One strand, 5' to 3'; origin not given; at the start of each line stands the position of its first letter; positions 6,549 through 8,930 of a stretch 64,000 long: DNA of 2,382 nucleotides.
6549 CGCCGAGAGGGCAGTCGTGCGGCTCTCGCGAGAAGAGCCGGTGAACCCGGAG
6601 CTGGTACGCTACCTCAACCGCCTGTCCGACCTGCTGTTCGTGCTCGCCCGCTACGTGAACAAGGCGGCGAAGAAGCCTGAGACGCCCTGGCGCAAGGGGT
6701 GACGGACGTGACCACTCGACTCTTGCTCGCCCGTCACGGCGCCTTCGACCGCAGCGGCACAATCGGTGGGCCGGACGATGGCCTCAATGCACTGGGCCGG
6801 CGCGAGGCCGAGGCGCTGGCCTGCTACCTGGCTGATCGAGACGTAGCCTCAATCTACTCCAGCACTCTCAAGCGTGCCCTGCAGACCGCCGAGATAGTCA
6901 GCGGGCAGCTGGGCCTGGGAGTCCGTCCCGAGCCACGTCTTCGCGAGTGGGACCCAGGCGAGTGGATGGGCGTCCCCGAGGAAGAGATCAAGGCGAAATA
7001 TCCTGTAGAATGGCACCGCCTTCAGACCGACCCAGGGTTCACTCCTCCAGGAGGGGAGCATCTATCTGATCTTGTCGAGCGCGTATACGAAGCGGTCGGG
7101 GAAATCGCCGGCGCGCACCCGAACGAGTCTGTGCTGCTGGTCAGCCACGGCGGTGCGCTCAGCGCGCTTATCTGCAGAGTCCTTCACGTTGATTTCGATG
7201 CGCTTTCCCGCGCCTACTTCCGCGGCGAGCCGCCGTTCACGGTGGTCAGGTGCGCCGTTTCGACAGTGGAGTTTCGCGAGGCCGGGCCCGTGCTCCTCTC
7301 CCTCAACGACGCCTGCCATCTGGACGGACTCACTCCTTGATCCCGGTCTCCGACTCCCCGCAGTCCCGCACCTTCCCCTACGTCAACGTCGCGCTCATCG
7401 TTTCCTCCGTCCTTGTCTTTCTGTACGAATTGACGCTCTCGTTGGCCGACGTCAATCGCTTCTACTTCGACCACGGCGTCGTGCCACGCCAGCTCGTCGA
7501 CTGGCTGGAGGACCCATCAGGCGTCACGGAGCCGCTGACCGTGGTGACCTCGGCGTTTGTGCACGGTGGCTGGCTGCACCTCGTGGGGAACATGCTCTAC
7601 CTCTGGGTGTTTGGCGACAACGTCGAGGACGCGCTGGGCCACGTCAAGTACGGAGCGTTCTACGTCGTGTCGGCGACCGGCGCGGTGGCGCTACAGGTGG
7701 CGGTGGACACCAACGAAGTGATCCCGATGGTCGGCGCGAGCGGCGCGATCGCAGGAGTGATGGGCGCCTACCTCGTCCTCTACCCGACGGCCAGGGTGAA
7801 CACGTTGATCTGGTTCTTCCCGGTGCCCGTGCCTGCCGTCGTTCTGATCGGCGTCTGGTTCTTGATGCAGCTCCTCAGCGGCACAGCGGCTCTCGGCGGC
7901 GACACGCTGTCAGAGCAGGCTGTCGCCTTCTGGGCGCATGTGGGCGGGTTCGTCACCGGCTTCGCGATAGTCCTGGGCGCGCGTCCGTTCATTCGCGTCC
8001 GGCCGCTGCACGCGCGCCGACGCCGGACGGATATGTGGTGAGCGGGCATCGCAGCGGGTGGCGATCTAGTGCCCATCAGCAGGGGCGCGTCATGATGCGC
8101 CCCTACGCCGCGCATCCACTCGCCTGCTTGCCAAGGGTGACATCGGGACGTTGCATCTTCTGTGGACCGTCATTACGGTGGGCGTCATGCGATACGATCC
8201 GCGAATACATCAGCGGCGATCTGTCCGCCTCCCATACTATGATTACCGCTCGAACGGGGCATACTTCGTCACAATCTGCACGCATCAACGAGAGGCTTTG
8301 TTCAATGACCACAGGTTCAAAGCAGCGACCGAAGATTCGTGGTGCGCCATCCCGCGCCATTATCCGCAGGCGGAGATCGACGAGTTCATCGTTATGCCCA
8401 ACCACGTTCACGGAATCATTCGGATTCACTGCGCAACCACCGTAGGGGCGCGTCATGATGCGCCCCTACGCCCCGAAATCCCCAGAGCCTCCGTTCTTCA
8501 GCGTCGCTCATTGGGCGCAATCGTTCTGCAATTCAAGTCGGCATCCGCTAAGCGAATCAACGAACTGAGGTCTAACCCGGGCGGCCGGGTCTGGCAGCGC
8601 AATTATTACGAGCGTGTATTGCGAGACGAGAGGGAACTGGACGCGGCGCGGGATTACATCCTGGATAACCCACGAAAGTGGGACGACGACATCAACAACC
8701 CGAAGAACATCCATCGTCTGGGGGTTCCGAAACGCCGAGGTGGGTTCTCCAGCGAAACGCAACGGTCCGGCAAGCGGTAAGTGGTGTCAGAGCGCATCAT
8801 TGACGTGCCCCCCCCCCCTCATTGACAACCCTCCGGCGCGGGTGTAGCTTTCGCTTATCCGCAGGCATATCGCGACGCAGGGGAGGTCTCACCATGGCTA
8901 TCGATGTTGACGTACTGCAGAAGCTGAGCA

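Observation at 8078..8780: REP-associated tyrosine transposase with its cognate hairpin palindrome both upstream and inserted in-frame inside its own coding sequence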

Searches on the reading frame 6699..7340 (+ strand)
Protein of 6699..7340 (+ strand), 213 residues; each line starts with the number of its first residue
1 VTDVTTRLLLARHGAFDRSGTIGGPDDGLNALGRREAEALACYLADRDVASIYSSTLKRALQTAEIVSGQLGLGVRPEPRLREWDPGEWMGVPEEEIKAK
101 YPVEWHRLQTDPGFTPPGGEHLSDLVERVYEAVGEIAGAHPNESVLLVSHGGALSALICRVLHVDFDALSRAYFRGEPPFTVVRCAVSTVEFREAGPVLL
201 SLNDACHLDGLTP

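Call 38: search_protein_families(library=pfam, proteins=[window:6699-7340:+], max_evalue=0.001)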
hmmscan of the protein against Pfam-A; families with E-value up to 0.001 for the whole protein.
window:6699-7340:+ (213 aa): 1 family
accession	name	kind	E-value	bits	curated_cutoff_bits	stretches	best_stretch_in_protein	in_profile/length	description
PF00300.27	His_Phos_1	-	3.4e-48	164.3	21.7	1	8-204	1-193/194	Histidine phosphatase superfamily (branch 1)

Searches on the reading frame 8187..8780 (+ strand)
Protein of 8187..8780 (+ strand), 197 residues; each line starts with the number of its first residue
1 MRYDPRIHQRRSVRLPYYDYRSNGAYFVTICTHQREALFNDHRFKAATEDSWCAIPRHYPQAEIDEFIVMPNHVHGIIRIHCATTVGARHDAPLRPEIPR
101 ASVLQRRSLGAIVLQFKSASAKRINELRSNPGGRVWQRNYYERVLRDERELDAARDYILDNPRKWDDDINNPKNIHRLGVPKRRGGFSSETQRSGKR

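Call 4: search_protein_families(library=pfam, proteins=[window:8187-8780:+], max_evalue=0.01)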
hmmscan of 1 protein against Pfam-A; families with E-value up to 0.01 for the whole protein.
window:8187-8780:+ (197 aa): 1 family
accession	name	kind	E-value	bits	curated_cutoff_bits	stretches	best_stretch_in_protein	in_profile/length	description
PF01797.21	Y1_Tnp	-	3.5e-08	34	23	1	24-86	5-65/121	Transposase IS200 like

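Call 5: search_protein_families(library=ncbifam, proteins=[window:8187-8780:+], max_evalue=0.01)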
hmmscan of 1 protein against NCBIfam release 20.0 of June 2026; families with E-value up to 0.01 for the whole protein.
window:8187-8780:+ (197 aa): 2 families
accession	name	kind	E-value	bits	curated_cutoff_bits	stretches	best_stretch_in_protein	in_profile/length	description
NF047646.1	REP_Tyr_transpos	equivalog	7.6e-21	74.5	80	2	108-164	71-133/146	REP-associated tyrosine transposase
NF033573.1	transpos_IS200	equivalog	2.8e-05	24.4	55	0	25-81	12-66/126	IS200/IS605 family transposase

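Call 7: find_homologous_proteins(query=window:8187-8780:+)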
Query window:8187-8780:+ (197 aa): 7827 proteins with E <= 0.001 among 8000 candidates; the best 120 are listed.
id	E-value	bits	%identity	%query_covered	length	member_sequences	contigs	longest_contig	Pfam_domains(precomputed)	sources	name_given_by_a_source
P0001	2.3e-103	362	99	81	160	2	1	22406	PF01797.22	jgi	-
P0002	1.4e-63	232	60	94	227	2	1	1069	-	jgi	-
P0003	3.3e-61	225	60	87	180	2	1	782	-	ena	-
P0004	7.1e-60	220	58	89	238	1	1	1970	PF01797.22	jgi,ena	-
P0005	2.2e-59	219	60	86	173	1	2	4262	PF01797.22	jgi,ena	-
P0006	3.7e-58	215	62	86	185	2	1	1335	-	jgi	-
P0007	5.1e-56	208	59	79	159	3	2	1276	-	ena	-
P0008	7.2e-53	197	56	84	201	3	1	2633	PF01797.22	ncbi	-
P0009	4.1e-52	195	51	88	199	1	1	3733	PF01797.22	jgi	jgi:REP element-mobilizing transposase RayT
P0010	1.2e-51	193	53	89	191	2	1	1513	PF01797.22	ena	-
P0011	3.3e-51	192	51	88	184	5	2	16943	-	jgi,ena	-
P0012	3.6e-51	192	54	82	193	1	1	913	-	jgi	jgi:putative transposase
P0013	3.8e-51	192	50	89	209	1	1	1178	-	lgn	-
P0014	4.2e-51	192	57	89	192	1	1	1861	PF01797.22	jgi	jgi:REP element-mobilizing transposase RayT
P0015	5.2e-51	191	54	89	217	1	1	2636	-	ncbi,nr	ncbi:MAG: transposase [Chloroflexota bacterium]|nr:transposase [Chloroflexota bacterium]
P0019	2.0e-50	189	52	87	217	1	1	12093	PF01797.22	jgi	jgi:REP element-mobilizing transposase RayT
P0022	2.5e-50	189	44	87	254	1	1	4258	PF01797.22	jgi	jgi:putative transposase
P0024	5.8e-50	188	-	-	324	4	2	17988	PF01797.22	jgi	jgi:putative transposase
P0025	6.2e-50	188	52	88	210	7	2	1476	PF01797.22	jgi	jgi:putative transposase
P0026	6.9e-50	188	51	93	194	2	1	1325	PF01797.22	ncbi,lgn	-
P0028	1.3e-49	187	50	89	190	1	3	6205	PF01797.22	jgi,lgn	-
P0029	1.3e-49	187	49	88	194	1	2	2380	PF01797.22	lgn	-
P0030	1.6e-49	186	51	88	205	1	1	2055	PF01797.22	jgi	-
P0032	2.6e-49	186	51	89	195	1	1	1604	PF01797.22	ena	-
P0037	1.2e-48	184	49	90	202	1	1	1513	PF01797.22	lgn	-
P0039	1.6e-48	183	52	85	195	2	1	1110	PF01797.22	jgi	jgi:REP element-mobilizing transposase RayT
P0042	2.2e-48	183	52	86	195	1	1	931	PF01797.22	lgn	-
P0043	2.4e-48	183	47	88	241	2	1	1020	PF01797.22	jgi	-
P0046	3.0e-48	182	53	83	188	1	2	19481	PF01797.22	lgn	-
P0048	3.1e-48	182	49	87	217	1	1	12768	PF01797.22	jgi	jgi:putative transposase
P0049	3.2e-48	182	52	88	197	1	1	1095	PF01797.22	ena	-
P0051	4.1e-48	182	48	88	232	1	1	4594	PF01797.22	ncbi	ncbi:MAG: transposase [Anaerolineae bacterium]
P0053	4.9e-48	182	50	87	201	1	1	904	PF01797.22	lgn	-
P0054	5.0e-48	182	51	89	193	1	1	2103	PF01797.22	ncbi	-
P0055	6.1e-48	181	51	88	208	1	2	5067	PF01797.22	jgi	jgi:putative transposase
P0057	7.2e-48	181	52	87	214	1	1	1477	PF01797.22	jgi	jgi:REP element-mobilizing transposase RayT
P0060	7.5e-48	181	47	88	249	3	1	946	PF01797.22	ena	-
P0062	1.4e-47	180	51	85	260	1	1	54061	PF01797.22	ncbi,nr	ncbi:MAG: transposase [Deferrisomatales bacterium]|nr:transposase [Deferrisomatales bacterium]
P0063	1.4e-47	180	50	87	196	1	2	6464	PF01797.22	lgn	-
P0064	1.8e-47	180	51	87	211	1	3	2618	PF01797.22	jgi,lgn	jgi:REP element-mobilizing transposase RayT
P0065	1.8e-47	180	49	91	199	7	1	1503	PF01797.22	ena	-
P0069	3.5e-47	179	52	89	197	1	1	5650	PF01797.22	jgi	jgi:REP-associated tyrosine transposase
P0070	4.0e-47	179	50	89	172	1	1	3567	PF01797.22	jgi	jgi:putative transposase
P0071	4.2e-47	179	44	89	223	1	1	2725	PF01797.22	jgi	jgi:REP element-mobilizing transposase RayT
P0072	4.3e-47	178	47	94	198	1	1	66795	PF01797.22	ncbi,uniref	ncbi:transposase [Meiothermus sp.]|uniref:transposase n=1 Tax=Meiothermus sp. TaxID=1955249 RepID=UP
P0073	4.7e-47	178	49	85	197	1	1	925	PF01797.22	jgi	jgi:REP element-mobilizing transposase RayT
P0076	5.5e-47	178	43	82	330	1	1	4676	PF01797.22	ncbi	-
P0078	7.2e-47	178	49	88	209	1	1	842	PF01797.22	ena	-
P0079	9.3e-47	177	49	89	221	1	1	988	PF01797.22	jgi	jgi:REP element-mobilizing transposase RayT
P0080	9.9e-47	177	51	87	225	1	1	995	PF01797.22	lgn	-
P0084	1.5e-46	177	50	87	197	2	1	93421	PF01797.22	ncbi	-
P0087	1.9e-46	176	47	89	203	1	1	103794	PF01797.22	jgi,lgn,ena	-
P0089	2.8e-46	176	49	87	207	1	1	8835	PF01797.22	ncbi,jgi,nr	ncbi:MAG: transposase [Desulfuromonadaceae bacterium]|nr:transposase [Desulfuromonadaceae bacterium]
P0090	2.8e-46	176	47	87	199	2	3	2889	PF01797.22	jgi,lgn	-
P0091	3.0e-46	176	51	86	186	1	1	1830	PF01797.22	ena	-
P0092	3.1e-46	176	52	87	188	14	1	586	PF01797.22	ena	-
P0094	4.0e-46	175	47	89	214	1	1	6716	PF01797.22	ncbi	-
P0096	5.1e-46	175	50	91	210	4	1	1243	PF01797.22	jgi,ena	-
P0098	5.7e-46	175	49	83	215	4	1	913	PF01797.22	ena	-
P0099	5.8e-46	175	47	88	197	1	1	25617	PF01797.22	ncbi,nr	ncbi:MAG: transposase [Anaerolineae bacterium]|nr:transposase [Anaerolineae bacterium]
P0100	6.1e-46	175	50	84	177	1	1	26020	PF01797.22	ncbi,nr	ncbi:MAG TPA: transposase [Phototrophicaceae bacterium]|nr:transposase [Phototrophicaceae bacterium]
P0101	6.6e-46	175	36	83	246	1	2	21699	PF01797.22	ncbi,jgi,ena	-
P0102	7.3e-46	174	48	87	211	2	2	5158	PF01797.22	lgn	-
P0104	8.4e-46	174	45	89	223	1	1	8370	PF01797.22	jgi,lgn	jgi:REP element-mobilizing transposase RayT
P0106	8.7e-46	174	51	83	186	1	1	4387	PF01797.22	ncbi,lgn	-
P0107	9.0e-46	174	49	89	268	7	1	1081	PF01797.22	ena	-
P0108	9.2e-46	174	49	88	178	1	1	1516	PF01797.22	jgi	jgi:REP-associated tyrosine transposase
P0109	9.4e-46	174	38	89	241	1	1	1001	PF01797.22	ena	-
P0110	1.1e-45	174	52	89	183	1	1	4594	PF01797.22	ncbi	-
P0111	1.1e-45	174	47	87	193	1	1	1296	PF01797.22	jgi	jgi:putative transposase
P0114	1.2e-45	174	49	89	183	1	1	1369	PF01797.22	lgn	-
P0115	1.3e-45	174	48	86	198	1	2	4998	PF01797.22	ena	-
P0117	1.4e-45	174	44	84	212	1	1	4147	PF01797.22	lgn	-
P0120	1.6e-45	173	51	86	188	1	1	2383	PF01797.22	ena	-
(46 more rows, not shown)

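Call 23: find_related_loci(query=A1, collection=metagenome_contigs, flank=4000)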
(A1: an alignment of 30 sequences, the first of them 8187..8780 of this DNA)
Query A1 (197 aa) in metagenome_contigs; peptide patterns used: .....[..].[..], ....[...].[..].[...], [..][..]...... (x = any residue, [..] = any of these).
600 stretches matched a pattern (row limit reached: there are more); 525 encode a relative of the query (tblastn E <= 1e-3); the best 80 are kept; 80 distinct loci.
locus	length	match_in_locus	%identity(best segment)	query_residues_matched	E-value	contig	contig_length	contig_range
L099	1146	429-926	54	9-175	1e-56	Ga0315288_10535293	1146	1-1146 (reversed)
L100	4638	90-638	48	1-171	1e-50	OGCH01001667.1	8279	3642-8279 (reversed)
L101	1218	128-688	48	1-181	1e-52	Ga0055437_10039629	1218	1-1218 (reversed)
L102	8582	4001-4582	46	2-175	8e-50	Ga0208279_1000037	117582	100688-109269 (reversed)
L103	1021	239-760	48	1-172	4e-51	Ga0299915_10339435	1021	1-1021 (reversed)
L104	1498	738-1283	45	1-175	3e-49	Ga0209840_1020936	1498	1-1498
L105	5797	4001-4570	47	1-175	3e-47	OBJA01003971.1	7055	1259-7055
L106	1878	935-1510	42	1-174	2e-47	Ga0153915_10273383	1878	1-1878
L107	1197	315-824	44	1-172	2e-48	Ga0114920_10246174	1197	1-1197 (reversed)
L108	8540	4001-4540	47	1-175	2e-46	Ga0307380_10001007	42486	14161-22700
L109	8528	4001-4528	43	8-181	7e-46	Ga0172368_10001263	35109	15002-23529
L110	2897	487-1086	41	1-174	1e-44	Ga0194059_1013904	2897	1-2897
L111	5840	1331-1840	42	1-172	1e-44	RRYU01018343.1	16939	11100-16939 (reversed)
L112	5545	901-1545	41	1-176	1e-43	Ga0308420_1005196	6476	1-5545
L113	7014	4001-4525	42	1-172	2e-43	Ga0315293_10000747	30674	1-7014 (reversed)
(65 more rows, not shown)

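Call 24: search_solved_structures(query=window:8187-8780:+, max_evalue=0.01, show_alignments=2)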
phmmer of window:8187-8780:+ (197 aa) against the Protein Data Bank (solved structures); distinct sequences matched with E-value up to 0.01: 0.

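Call 32: predict_structure(alignment_id=A1)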
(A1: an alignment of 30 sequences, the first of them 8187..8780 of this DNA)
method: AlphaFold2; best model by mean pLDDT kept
length: 197 residues; sequences in the alignment: 30
mean_pLDDT: 77.5   pTM: 0.72
mean pLDDT of the five models: 77.5, 77.0, 76.8, 75.7, 73.2
residues with pLDDT >= 90: 92; 70-90: 43; 50-70: 24; < 50: 38
segments of 3 or more residues with pLDDT < 50: 9-12, 84-94, 99-101, 180-197
pLDDT, mean of each block of 10 residues (from residue 1): 52 59 88 93 98 96 96 96 51 48 73 94 96 89 85 93 88 68 38 40
secondary structure, 60 per line:
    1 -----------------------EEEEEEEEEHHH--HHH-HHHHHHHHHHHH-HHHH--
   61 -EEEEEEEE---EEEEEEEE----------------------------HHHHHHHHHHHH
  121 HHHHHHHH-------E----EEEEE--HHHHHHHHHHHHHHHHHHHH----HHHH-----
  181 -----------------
elements in order: E24-32 H42-53 H55-58 E62-69 E73-80 H109-128 E141-145 H148-167 H172-175

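Call 36: fold_search(model_id=the predicted structure, library=pdb)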
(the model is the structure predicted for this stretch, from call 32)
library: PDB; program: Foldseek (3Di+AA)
matches with E <= 10: 883; with E <= 0.001: 30
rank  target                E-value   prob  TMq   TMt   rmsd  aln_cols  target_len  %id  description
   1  4er8_A                2.7e-07  1.00  0.51  0.60   4.5       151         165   19  Structure of the REP associates tyrosine transposase bound to a REP hairpin (released 2012-08-15)
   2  2xm3_D                6.7e-07  1.00  0.44  0.64   7.2       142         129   18  Deinococcus radiodurans ISDra2 Transposase Left end DNA complex (released 2010-10-13)
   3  2xma_A                8.1e-07  1.00  0.43  0.59   7.4       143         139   16  DEINOCOCCUS RADIODURANS ISDRA2 TRANSPOSASE RIGHT END DNA COMPLEX (released 2010-10-13)
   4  2xma_E                1.0e-06  1.00  0.42  0.57   7.5       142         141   17  DEINOCOCCUS RADIODURANS ISDRA2 TRANSPOSASE RIGHT END DNA COMPLEX (released 2010-10-13)
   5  2xma_B                2.3e-06  1.00  0.43  0.60   7.4       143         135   17  DEINOCOCCUS RADIODURANS ISDRA2 TRANSPOSASE RIGHT END DNA COMPLEX (released 2010-10-13)
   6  2xm3_A                2.6e-06  1.00  0.46  0.69   6.0       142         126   17  Deinococcus radiodurans ISDra2 Transposase Left end DNA complex (released 2010-10-13)
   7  2xqc_D                2.6e-06  1.00  0.43  0.61  10.5       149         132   18  DEINOCOCCUS RADIODURANS ISDRA2 TRANSPOSASE COMPLEXED WITH LEFT END RECOGNITION AND CLEAVAGE SITE AND ZN (released 2010-10-13)
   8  2xm3_C                2.9e-06  1.00  0.44  0.65   5.2       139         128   17  Deinococcus radiodurans ISDra2 Transposase Left end DNA complex (released 2010-10-13)
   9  2xm3_B                3.3e-06  1.00  0.44  0.65   5.1       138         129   17  Deinococcus radiodurans ISDra2 Transposase Left end DNA complex (released 2010-10-13)
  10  2xo6_D                4.0e-06  1.00  0.45  0.66   5.0       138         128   17  DEINOCOCCUS RADIODURANS ISDRA2 TRANSPOSASE Y132F MUTANT COMPLEXED WITH LEFT END RECOGNITION AND CLEAVAGE SITE (released 2010-10-13)
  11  2ec2_E                8.2e-06  1.00  0.43  0.64  10.6       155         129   19  Crystal structure of transposase from Sulfolobus tokodaii (released 2007-02-27)
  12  2f4f_A                9.3e-06  1.00  0.43  0.63  11.8       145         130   19  Crystal structure of IS200 transposase (released 2005-12-13)
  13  2xo6_A                1.1e-05  1.00  0.45  0.64   4.5       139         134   16  DEINOCOCCUS RADIODURANS ISDRA2 TRANSPOSASE Y132F MUTANT COMPLEXED WITH LEFT END RECOGNITION AND CLEAVAGE SITE (released 2010-10-13)
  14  2vjv_A                1.3e-05  1.00  0.40  0.60   7.0       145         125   15  Crystal structure of the IS608 transposase in complex with left end 26-mer DNA hairpin and a 6-mer DNA representing th (released 2008-02-19)
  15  2ec2_A                1.6e-05  1.00  0.42  0.62  10.8       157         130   18  Crystal structure of transposase from Sulfolobus tokodaii (released 2007-02-27)
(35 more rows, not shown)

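Call 42: find_encoding_contigs(protein=P0001, flank=10000, max_places=3)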
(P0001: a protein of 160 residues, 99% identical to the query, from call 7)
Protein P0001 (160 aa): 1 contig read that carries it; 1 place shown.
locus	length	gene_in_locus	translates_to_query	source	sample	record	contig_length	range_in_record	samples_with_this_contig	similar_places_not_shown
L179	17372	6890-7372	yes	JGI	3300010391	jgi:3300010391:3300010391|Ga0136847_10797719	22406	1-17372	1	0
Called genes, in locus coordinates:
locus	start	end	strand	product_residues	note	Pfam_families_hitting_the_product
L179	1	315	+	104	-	?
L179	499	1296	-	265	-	PF23441:SDR, PF00106:adh_short, PF08659:KR, PF13561:adh_short_C2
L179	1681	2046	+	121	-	-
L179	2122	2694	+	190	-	PF01497:Peripla_BP_2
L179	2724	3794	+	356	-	PF01032:FecCD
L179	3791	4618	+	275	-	PF13191:AAA_16 (weak), PF00005:ABC_tran, PF02463:SMC_N (faint), PF13304:AAA_21 (faint)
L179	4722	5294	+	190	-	PF01923:Cob_adeno_trans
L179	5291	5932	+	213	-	PF00300:His_Phos_1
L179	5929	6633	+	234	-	PF01694:Rhomboid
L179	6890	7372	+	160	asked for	PF01797:Y1_Tnp (faint)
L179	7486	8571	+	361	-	-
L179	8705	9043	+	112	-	-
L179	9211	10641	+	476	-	-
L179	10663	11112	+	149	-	-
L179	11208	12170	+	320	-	PF00753:Lactamase_B, PF19583:ODP (weak), PF12706:Lactamase_B_2 (weak), PF21221:B_lactamase-like_C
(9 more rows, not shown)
